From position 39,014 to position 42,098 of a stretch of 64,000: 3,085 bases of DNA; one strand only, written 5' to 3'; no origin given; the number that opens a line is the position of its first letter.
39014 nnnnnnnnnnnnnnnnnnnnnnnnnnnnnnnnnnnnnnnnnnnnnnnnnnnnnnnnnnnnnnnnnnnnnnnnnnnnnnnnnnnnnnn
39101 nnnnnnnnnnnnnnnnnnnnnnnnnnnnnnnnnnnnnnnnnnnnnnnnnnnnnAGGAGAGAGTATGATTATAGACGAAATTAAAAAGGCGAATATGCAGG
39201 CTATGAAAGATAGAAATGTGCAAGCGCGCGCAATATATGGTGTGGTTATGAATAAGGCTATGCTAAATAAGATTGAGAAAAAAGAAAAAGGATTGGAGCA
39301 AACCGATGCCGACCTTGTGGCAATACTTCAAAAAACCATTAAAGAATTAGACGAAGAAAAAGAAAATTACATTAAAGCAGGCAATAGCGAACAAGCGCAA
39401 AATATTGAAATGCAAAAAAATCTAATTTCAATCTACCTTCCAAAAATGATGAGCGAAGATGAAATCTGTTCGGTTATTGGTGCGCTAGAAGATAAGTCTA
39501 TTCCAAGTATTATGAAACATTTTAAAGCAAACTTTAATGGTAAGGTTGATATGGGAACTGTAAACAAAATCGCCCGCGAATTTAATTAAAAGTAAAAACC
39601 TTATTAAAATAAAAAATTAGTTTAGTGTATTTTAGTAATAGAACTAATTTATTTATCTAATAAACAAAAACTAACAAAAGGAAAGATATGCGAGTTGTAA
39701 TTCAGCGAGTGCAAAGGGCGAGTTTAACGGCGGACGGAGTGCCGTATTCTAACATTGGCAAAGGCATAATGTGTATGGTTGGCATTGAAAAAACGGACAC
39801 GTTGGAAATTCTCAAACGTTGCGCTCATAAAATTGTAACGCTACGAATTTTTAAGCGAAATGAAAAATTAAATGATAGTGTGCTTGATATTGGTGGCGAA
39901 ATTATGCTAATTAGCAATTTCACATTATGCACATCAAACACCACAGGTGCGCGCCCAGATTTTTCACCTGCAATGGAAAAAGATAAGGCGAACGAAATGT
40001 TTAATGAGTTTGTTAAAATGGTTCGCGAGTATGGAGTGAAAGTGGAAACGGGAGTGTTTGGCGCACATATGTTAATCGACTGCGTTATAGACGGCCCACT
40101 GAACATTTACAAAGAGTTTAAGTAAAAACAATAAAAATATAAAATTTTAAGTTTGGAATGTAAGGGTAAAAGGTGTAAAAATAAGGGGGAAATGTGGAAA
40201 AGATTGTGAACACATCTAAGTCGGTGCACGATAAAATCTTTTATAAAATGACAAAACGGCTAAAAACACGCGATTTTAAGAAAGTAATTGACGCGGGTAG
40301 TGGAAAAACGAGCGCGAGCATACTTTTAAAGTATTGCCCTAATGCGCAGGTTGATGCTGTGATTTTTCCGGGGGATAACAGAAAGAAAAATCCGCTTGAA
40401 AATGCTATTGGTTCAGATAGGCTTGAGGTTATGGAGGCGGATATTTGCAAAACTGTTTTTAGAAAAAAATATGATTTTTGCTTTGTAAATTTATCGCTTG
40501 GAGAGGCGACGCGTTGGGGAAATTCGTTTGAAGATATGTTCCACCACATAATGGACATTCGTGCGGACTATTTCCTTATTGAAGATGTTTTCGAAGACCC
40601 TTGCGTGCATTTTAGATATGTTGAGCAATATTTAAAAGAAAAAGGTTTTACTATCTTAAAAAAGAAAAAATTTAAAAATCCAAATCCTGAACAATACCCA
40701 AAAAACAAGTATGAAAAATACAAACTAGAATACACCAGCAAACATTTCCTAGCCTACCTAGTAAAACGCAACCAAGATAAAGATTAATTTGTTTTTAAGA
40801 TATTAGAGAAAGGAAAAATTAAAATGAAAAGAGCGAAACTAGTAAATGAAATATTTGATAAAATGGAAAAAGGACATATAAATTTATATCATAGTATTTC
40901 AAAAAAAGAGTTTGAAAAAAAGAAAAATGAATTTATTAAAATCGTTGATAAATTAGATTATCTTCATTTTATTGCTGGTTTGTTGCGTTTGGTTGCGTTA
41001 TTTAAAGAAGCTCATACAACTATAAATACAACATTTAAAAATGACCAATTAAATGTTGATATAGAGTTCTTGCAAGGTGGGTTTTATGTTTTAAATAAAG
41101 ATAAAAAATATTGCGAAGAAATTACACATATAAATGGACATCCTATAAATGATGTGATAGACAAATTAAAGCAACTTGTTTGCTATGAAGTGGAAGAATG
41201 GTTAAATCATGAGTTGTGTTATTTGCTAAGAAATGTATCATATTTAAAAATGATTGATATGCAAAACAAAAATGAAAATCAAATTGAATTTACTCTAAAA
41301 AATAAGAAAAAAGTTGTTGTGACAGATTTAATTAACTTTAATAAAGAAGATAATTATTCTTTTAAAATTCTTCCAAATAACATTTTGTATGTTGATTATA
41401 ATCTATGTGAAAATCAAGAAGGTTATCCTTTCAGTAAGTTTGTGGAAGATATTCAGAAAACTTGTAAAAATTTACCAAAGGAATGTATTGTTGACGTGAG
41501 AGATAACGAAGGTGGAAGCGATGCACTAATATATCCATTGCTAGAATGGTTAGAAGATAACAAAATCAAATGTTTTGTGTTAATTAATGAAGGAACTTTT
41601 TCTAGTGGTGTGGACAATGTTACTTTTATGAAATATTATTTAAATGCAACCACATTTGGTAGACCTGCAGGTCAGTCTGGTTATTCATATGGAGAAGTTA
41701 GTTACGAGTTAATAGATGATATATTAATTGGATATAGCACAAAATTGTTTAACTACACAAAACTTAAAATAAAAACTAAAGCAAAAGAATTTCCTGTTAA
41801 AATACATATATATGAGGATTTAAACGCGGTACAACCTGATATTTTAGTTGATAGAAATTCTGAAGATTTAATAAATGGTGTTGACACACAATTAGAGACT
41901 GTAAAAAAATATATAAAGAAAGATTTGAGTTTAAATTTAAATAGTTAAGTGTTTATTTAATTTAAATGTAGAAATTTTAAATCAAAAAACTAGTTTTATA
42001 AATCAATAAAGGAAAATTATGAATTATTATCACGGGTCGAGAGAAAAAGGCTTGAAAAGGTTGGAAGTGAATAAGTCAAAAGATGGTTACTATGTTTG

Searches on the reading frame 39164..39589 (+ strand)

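Call 10: search_protein_families(library=pfam, proteins=[window:39164-39589:+])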
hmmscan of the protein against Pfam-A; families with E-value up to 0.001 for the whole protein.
window:39164-39589:+ (141 aa): 2 families
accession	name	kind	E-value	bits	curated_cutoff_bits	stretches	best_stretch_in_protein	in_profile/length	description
PF09424.15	YqeY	-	5e-14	53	27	1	4-138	2-140/143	Yqey-like protein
PF17675.6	APG6_N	-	0.00014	22.8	45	1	31-90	63-121/132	Apg6 coiled-coil region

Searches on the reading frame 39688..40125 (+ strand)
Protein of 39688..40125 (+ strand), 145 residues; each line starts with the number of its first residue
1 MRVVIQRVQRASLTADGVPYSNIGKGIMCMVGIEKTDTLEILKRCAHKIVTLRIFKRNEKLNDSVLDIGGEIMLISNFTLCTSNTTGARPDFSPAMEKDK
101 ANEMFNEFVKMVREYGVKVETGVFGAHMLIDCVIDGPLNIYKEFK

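Call 10: search_protein_families(library=pfam, proteins=[window:39688-40125:+])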
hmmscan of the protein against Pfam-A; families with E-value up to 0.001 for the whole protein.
window:39688-40125:+ (145 aa): 1 family
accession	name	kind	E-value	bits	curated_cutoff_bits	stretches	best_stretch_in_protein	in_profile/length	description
PF02580.21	Tyr_Deacylase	-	8.4e-46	156.3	25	1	2-141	1-142/144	D-Tyr-tRNA(Tyr) deacylase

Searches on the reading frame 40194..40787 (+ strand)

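Call 10: search_protein_families(library=pfam, proteins=[window:40194-40787:+])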
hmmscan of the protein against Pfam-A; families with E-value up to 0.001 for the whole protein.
window:40194-40787:+ (197 aa): 0 families

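Call 49: search_protein_families(library=ncbifam, proteins=[window:40194-40787:+], max_evalue=0.1)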
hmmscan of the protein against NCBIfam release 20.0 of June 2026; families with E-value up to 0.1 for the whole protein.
window:40194-40787:+ (197 aa): 2 families
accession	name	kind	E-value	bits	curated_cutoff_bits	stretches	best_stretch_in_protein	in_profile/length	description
TIGR02072.1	BioC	equivalog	0.00018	21.4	184.95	1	13-120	17-121/244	malonyl-ACP O-methyltransferase BioC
TIGR00138.1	rsmG_gidB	equivalog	0.0064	16.2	99.5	1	7-124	22-145/183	16S rRNA (guanine(527)-N(7))-methyltransferase RsmG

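Call 50: search_protein_families(library=phrogs, proteins=[window:40194-40787:+], max_evalue=0.1)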
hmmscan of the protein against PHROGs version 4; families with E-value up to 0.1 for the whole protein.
window:40194-40787:+ (197 aa): 0 families

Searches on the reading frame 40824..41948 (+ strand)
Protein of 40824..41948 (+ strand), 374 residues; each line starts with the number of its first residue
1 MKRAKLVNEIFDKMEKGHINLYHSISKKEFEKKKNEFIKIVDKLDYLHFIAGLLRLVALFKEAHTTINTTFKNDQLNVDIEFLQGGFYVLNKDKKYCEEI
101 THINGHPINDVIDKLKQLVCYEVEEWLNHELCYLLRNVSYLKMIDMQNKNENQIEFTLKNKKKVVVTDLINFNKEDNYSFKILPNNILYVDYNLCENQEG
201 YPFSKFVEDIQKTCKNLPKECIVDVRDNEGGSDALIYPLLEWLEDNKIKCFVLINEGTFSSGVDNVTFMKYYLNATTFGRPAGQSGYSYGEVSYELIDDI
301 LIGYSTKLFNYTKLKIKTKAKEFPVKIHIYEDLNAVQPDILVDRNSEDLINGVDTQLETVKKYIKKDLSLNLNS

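Call 10: search_protein_families(library=pfam, proteins=[window:40824-41948:+])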
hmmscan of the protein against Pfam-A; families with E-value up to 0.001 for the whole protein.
window:40824-41948:+ (374 aa): 1 family
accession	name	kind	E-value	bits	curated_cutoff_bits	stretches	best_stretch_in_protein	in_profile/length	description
PF03572.23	Peptidase_S41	-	7.9e-08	32.5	24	0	187-234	2-46/165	Peptidase family S41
